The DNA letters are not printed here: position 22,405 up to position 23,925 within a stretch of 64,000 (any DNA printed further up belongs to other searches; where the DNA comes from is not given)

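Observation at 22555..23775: Orphan Tat-exported [NiFe]-hydrogenase small-subunit homolog fused to a cytochrome c-like CxxCH domain, with no large subunit in the neighbourhood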

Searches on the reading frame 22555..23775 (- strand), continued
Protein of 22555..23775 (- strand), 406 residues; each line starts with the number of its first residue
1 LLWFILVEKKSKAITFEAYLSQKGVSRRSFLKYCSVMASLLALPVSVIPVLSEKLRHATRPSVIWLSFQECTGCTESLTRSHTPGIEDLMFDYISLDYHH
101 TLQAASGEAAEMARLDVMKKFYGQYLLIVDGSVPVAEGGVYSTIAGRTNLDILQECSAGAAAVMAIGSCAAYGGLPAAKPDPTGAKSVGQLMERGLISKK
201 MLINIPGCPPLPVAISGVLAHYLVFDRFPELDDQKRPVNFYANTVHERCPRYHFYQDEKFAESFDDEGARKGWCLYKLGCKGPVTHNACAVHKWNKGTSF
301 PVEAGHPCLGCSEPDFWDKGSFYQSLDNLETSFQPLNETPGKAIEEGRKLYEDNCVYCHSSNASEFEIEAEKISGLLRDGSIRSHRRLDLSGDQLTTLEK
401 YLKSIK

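Call 9: find_encoding_contigs(protein=P0031, flank=10000, max_places=3)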
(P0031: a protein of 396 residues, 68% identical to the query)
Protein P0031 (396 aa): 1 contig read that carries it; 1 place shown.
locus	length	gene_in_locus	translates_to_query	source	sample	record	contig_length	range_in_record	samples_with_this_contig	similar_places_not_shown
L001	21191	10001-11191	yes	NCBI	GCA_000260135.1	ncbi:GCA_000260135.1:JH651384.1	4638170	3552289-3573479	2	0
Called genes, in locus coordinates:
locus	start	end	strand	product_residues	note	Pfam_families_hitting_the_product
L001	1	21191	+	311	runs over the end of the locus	PF12760:Zn_ribbon_IS1595, PF23451:Zn_ribbon_PaaD (weak), PF12762:DDE_Tnp_IS1595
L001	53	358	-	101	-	-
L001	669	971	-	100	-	-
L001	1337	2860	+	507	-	PF01266:DAO, PF06039:Mqo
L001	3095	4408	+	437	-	PF00463:ICL, PF13714:PEP_mutase, PF00463:ICL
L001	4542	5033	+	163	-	PF03737:RraA-like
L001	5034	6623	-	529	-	PF06808:DctM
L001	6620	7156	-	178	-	PF04290:DctQ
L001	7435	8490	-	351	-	PF00364:Biotin_lipoyl (faint), PF25919:BSH_CusB, PF25973:BSH_CzcB, PF25975:CzcB_C (weak)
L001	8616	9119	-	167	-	PF00196:GerE (weak)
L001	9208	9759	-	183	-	-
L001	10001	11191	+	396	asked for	PF01058:Oxidored_q6, PF14720:NiFe_hyd_SSU_C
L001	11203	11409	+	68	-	-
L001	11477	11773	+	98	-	PF13442:Cytochrome_CBB3 (weak)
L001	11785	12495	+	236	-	PF07992:Pyr_redox_2, PF13454:NAD_binding_9 (faint), PF21706:FCSD_central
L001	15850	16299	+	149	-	PF00034:Cytochrom_C (faint), PF13442:Cytochrome_CBB3 (weak)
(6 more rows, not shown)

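Call 10: find_encoding_contigs(protein=P0002, flank=10000, max_places=3)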
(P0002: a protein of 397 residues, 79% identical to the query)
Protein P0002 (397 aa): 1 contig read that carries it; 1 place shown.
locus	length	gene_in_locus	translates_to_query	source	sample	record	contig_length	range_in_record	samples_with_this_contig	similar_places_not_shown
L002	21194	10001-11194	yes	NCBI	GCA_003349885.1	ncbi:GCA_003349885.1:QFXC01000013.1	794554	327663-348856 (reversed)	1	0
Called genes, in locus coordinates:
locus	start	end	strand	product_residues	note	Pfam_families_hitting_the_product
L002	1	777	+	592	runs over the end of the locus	PF05157:MshEN, PF00437:T2SSE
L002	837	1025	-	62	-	PF11127:YgaP-like_TM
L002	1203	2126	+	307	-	PF12974:Phosphonate-bd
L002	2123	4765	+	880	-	PF17203:sCache_3_2, PF00672:HAMP (weak), PF08447:PAS_3, PF00989:PAS (weak), PF13426:PAS_9, PF00512:HisKA, PF02518:HATPase_c, PF00072:Response_reg, +2 more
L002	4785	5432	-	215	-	PF00027:cNMP_binding, PF13545:HTH_Crp_2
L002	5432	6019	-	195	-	PF01464:SLT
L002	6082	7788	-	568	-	PF00587:tRNA-synt_2b, PF04073:tRNA_edit, PF03129:HGTP_anticodon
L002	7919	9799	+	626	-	PF25225:DUF7843, PF13387:Lnb_N, PF25222:DUF7840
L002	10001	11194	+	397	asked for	PF01058:Oxidored_q6, PF14720:NiFe_hyd_SSU_C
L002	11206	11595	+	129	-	PF13499:EF-hand_7 (weak), PF00036:EF-hand_1 (faint), PF13202:EF-hand_5 (faint), PF13405:EF-hand_6 (faint)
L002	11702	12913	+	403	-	PF05940:NnrS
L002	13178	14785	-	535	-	PF00015:MCPsignal, PF07996:T4SS (weak)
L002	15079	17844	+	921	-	PF02743:dCache_1 (weak), PF00989:PAS, PF13188:PAS_8 (weak), PF08447:PAS_3, PF13426:PAS_9, PF00990:GGDEF, PF00563:EAL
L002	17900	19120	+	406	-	-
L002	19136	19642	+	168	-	PF22113:Mtrc-MtrF_II-IV_dom (weak), PF14537:Cytochrom_c3_2 (faint), PF14522:Cytochrome_C7 (weak), PF09699:Paired_CXXCH_1 (faint)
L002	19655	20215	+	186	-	-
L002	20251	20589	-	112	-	PF01187:MIF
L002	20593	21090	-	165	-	PF13511:DUF4124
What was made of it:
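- The same gene order is found in an independent genome, L002 (call 10).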

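Call 14: find_encoding_contigs(protein=P0119, flank=8000, max_places=2)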
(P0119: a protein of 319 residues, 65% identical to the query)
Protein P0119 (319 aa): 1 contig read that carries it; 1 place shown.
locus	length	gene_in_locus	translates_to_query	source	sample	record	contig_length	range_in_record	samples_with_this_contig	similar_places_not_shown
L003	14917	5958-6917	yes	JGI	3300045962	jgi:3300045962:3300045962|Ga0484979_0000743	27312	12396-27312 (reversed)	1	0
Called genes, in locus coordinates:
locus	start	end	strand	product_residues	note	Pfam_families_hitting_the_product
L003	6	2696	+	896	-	PF00873:ACR_tran, PF03176:MMPL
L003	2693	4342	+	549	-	PF02321:OEP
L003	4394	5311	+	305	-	PF00892:EamA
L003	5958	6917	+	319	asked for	PF01058:Oxidored_q6, PF14720:NiFe_hyd_SSU_C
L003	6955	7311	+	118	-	PF23564:EF-hand_FSTL1 (faint), PF13499:EF-hand_7 (faint), PF13833:EF-hand_8 (faint), PF00036:EF-hand_1 (weak), PF13202:EF-hand_5 (weak), PF13405:EF-hand_6 (weak)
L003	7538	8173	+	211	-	PF01292:Ni_hydr_CYTB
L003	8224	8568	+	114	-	PF09086:DUF1924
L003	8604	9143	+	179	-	PF09626:DHC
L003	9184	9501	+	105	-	PF03413:PepSY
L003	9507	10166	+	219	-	PF00072:Response_reg, PF00486:Trans_reg_C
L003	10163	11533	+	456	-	PF13581:HATPase_c_2 (faint), PF26769:HAMP_PhoQ, PF02518:HATPase_c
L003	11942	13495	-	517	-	PF06808:DctM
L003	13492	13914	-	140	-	PF04290:DctQ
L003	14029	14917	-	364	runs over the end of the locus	PF03480:DctP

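Call 25: find_related_loci(query=A2, collection=genome_contigs, flank=10000)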
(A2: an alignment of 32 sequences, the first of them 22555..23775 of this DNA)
Query A2 (406 aa) in genome_contigs; peptide patterns used: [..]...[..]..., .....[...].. (x = any residue, [..] = any of these).
599 stretches matched a pattern (row limit reached: there are more); 592 encode a relative of the query (tblastn E <= 1e-3); the best 80 are kept; 80 distinct loci.
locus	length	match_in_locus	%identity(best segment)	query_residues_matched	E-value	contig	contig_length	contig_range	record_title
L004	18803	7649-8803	68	22-406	7e-179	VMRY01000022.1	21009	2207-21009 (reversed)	MAG: Sedimenticola thiotaurini isolate BK-3 k141_534, whole genome shotgun sequence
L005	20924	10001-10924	65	15-327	3e-145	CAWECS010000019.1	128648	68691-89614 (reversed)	MAG: uncultured Gammaproteobacteria bacterium isolate MFD03551.bin.2.28 genome assembly, contig: contig_73355, whole gen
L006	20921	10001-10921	63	15-326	2e-142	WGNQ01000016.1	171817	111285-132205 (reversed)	MAG: Sideroxydans sp. isolate RI_121 c_000000040826, whole genome shotgun sequence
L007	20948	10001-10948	63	15-331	3e-141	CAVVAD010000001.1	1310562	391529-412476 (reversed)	MAG: uncultured beta proteobacterium isolate MFD04428.bin.1.66 genome assembly, contig: contig_22921, whole genome shotg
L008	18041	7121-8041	66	15-326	2e-139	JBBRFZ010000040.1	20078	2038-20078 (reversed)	MAG: Burkholderiales bacterium isolate Co_metawrap_2601 Cmw_2601_k141_473287_length_20078_cov_10.0000, whole genome shot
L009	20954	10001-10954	61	10-332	6e-139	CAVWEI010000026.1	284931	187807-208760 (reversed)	MAG: uncultured Gammaproteobacteria bacterium isolate MFD03804.bin.2.178 genome assembly, contig: contig_44828, whole ge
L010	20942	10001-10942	61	8-326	4e-138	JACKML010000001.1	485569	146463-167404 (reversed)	MAG: Chromatiaceae bacterium isolate HK-STAS-PROT-117 HK-STAS-PROT-117_1, whole genome shotgun sequence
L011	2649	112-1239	57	25-405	1e-145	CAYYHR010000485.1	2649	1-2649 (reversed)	MAG TPA_asm: uncultured Chromatiaceae bacterium isolate SRP214966_co3_44 genome assembly, contig: NODE_94880_length_2649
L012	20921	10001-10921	64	15-326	7e-138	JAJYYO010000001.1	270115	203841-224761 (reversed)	MAG: Proteobacteria bacterium isolate FK4.bin2 NODE_23_length_270115_cov_10.495422, whole genome shotgun sequence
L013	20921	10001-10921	63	15-326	7e-137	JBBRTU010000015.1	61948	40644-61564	MAG: Burkholderiales bacterium isolate La2_metabat2.276 La2_metabat2.276_K_1382366L61948_cov_15.0000, whole genome shotg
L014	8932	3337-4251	65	20-326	5e-137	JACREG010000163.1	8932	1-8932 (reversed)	MAG: Gammaproteobacteria bacterium isolate NC_groundwater_1693_Pr3_B-0.1um_62_12 SR-2_scaffold_141_3438992, whole genome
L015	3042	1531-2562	58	6-354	4e-142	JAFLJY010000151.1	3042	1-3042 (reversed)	MAG: Gammaproteobacteria bacterium isolate MC-11 c_000000793083_1, whole genome shotgun sequence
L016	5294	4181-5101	62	15-326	3e-137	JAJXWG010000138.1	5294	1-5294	MAG: Proteobacteria bacterium isolate BP5.bin72 NODE_31195_length_5294_cov_5.382814, whole genome shotgun sequence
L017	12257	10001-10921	64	15-326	2e-135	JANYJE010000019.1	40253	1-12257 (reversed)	MAG: Nitrosomonadales bacterium isolate GL140_3_metabinner_61_sub GL140_3_k141_3353534, whole genome shotgun sequence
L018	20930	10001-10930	63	11-326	2e-135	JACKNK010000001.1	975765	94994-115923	MAG: Gammaproteobacteria bacterium isolate HK-STAS-PROT-142 HK-STAS-PROT-142_1, whole genome shotgun sequence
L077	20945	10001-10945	60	61-377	1e-126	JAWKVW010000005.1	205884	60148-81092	MAG: Hyphomicrobiales bacterium isolate ABC1.2 ABC1.2.fa-5, whole genome shotgun sequence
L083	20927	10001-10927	62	15-327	2e-126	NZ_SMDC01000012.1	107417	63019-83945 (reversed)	Marichromatium gracile strain DSM 203 Ga0244650_112, whole genome shotgun sequence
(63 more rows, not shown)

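Call 33: find_encoding_contigs(protein=P0038, flank=8000, max_places=1)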
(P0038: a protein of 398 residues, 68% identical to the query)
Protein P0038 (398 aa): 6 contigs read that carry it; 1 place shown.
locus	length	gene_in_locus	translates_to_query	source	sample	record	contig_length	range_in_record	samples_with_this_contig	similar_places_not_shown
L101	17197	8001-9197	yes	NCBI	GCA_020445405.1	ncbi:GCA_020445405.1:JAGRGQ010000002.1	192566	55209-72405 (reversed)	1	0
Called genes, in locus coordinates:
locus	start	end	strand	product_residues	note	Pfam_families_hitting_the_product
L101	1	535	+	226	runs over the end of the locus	PF00005:ABC_tran, PF02463:SMC_N (faint), PF13304:AAA_21 (faint)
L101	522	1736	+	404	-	PF12704:MacB_PCD, PF02687:FtsX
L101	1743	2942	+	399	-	PF12704:MacB_PCD, PF02687:FtsX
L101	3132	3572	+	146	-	PF00582:Usp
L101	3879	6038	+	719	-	PF02922:CBM_48, PF00128:Alpha-amylase, PF21331:Isoamylase_C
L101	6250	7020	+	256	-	PF01814:Hemerythrin (weak)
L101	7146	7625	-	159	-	PF03928:HbpS-like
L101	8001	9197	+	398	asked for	PF01058:Oxidored_q6, PF14720:NiFe_hyd_SSU_C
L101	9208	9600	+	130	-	PF00036:EF-hand_1 (faint), PF13202:EF-hand_5 (faint), PF13405:EF-hand_6 (faint), PF13499:EF-hand_7 (weak)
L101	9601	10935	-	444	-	PF26769:HAMP_PhoQ, PF02518:HATPase_c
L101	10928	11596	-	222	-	PF00072:Response_reg, PF00486:Trans_reg_C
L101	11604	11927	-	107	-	PF03413:PepSY (faint)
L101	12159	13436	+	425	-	PF00175:NAD_binding_1, PF08030:NAD_binding_6 (weak), PF00111:Fer2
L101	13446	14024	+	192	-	-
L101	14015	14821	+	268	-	PF14522:Cytochrome_C7 (faint), PF22113:Mtrc-MtrF_II-IV_dom (faint), PF02085:Cytochrom_CIII (faint), PF09699:Paired_CXXCH_1 (faint), PF14537:Cytochrom_c3_2 (faint)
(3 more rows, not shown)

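Call 34: find_encoding_contigs(protein=P0093, flank=8000, max_places=1)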
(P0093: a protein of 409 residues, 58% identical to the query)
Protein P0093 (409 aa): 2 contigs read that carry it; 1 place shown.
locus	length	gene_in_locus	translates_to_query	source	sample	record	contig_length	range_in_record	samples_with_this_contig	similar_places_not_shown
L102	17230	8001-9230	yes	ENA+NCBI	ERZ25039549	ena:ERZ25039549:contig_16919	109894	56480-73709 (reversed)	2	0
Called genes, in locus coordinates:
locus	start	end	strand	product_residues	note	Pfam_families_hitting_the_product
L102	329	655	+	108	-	-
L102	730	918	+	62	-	PF28077:THIVI_2564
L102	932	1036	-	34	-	-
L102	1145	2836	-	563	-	PF03050:DDE_Tnp_IS66 (faint)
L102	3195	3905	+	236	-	PF01594:AI-2E_transport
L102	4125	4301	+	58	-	-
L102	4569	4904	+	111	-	PF13006:Nterm_IS4 (weak)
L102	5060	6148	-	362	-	PF01168:Ala_racemase_N, PF00842:Ala_racemase_C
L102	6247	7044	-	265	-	PF01435:Peptidase_M48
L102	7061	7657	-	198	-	-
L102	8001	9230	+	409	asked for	PF01058:Oxidored_q6, PF14720:NiFe_hyd_SSU_C, PF00034:Cytochrom_C (faint)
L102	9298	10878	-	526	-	PF01266:DAO, PF05199:GMC_oxred_C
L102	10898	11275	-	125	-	-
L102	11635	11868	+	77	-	-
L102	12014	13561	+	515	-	PF04349:MdoG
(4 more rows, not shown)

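Call 35: find_encoding_contigs(protein=P0100, flank=8000, max_places=1)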
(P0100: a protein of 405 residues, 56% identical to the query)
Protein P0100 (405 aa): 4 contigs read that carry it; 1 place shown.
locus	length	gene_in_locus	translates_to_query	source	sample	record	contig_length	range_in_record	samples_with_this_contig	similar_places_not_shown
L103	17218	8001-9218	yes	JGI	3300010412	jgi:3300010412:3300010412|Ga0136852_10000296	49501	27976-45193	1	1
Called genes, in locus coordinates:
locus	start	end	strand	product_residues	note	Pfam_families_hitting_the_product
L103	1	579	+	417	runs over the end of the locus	PF01773:Nucleos_tra2_N, PF07670:Gate, PF07662:Nucleos_tra2_C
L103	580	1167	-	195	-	-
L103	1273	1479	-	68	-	-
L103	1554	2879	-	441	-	PF00672:HAMP, PF26769:HAMP_PhoQ (weak), PF00512:HisKA, PF13581:HATPase_c_2, PF02518:HATPase_c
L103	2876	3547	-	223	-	PF00072:Response_reg, PF00486:Trans_reg_C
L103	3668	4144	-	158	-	PF13801:Metal_resist, PF07813:LTXXQ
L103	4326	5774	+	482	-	PF03446:NAD_binding_2, PF00393:6PGD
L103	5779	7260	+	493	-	PF00479:G6PD_N, PF02781:G6PD_C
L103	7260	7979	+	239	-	PF01182:Glucosamine_iso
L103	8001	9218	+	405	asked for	PF01058:Oxidored_q6, PF14720:NiFe_hyd_SSU_C, PF13442:Cytochrome_CBB3 (weak)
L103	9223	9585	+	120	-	PF00036:EF-hand_1 (faint), PF13202:EF-hand_5 (faint), PF13405:EF-hand_6 (faint)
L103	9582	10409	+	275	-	-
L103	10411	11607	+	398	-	-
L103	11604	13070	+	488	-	PF07719:TPR_2 (faint), PF00515:TPR_1 (faint)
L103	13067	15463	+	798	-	PF13620:CarboxypepD_reg (faint), PF08308:PEGA, PF03781:FGE-sulfatase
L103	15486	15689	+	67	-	-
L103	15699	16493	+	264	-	PF01618:MotA_ExbB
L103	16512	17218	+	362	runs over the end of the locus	PF13519:VWA_2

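Call 36: find_encoding_contigs(protein=P0107, flank=8000, max_places=1)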
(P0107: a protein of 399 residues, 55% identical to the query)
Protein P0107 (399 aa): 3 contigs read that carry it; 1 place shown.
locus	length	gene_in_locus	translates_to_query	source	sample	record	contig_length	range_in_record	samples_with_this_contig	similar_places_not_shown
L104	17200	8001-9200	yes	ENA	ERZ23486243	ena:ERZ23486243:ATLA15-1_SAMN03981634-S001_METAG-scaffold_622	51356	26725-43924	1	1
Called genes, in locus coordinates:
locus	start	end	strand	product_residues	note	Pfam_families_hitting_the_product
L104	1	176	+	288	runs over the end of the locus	PF03372:Exo_endo_phos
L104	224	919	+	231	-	PF05494:MlaC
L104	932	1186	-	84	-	PF05166:YcgL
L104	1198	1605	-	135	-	-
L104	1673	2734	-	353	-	PF26217:GDPGP1_N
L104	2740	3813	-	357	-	-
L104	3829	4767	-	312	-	PF16881:LIAS_N (weak), PF04055:Radical_SAM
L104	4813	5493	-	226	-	PF21948:LplA-B_cat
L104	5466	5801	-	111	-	PF04359:DUF493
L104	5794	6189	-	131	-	PF25056:DUF7793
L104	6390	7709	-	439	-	PF07719:TPR_2 (faint), PF13432:TPR_16 (weak), PF13505:OMP_b-brl (weak), PF10082:BBP2_2 (weak)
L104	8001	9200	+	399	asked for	PF01058:Oxidored_q6, PF14720:NiFe_hyd_SSU_C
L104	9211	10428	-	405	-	PF28597:T2SSF_N, PF00482:T2SSF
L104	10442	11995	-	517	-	PF22341:GSPE_N1E, PF00437:T2SSE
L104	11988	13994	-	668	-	PF21305:type_II_gspD_N0, PF03958:Secretin_N, PF00263:Secretin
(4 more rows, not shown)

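Call 41: find_encoding_contigs(protein=P0001, flank=3000, max_places=2)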
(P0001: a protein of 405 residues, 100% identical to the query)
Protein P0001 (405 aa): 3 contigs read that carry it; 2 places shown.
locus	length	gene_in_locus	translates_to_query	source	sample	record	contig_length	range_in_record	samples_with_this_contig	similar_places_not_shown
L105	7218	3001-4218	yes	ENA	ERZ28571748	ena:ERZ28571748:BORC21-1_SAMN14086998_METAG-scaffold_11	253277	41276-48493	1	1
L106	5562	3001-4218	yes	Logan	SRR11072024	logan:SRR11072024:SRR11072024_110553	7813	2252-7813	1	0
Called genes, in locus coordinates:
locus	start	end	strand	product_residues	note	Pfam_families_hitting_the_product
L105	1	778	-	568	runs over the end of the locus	PF00587:tRNA-synt_2b, PF04073:tRNA_edit, PF03129:HGTP_anticodon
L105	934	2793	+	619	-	PF25225:DUF7843, PF13387:Lnb_N, PF25222:DUF7840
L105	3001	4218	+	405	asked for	PF01058:Oxidored_q6, PF14720:NiFe_hyd_SSU_C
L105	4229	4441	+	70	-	-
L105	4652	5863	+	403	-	PF05940:NnrS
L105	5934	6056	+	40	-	-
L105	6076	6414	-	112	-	PF01187:MIF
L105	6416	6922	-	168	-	PF13511:DUF4124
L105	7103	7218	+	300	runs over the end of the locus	PF00126:HTH_1, PF12849:PBP_like_2 (weak), PF03466:LysR_substrate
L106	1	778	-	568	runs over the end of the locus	PF00587:tRNA-synt_2b, PF04073:tRNA_edit, PF03129:HGTP_anticodon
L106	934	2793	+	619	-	PF25225:DUF7843, PF13387:Lnb_N, PF25222:DUF7840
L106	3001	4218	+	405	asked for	PF01058:Oxidored_q6, PF14720:NiFe_hyd_SSU_C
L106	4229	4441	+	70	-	-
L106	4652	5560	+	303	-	?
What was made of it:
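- The same sequence was recovered in a second assembly (call 41).
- Tried and rejected: The sequence was also recovered in a second assembly (call 41).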

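Call 56: predict_structure(alignment_id=A2)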
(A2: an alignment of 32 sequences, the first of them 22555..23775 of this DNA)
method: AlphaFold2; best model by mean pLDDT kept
length: 406 residues; sequences in the alignment: 32
mean_pLDDT: 68.5   pTM: 0.59
mean pLDDT of the five models: 68.5, 65.7, 65.3, 64.7, 60.5
residues with pLDDT >= 90: 81; 70-90: 151; 50-70: 53; < 50: 121
segments of 3 or more residues with pLDDT < 50: 1-10, 70-84, 175-179, 244-255, 267-337
pLDDT, mean of each block of 10 residues (from residue 1): 35 75 83 86 88 88 78 40 48 64 56 85 92 70 66 94 87 57 78 95 78 82 91 87 47 50 49 38 29 31 30 37 38 48 89 89 89 88 81 91 91
secondary structure, 60 per line:
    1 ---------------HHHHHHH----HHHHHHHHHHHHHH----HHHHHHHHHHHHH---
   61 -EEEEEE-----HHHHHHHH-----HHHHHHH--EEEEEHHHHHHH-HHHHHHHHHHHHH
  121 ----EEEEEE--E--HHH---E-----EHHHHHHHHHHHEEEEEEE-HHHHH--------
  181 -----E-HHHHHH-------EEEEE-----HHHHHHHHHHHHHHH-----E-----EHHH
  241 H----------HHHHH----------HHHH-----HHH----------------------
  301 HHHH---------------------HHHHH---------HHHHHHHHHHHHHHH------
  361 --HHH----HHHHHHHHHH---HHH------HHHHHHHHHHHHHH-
elements in order: H16-22 H27-40 H45-57 E62-67 H73-80 H86-92 E95-99 H100-106 H108-120 E125-130 H149-159 E160-166 H168-172 H188-193 E201-205 H211-225 H238-241 H252-256 H267-270 H301-304 H326-330 H340-354 H370-379 H392-405
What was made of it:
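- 22750..22800 (-): Variable linker, residues 326-342. This stretch has low pLDDT in the full-length model (call 56).
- Tried and rejected: The position of the haem domain relative to the distal cluster could not be read (call 56).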
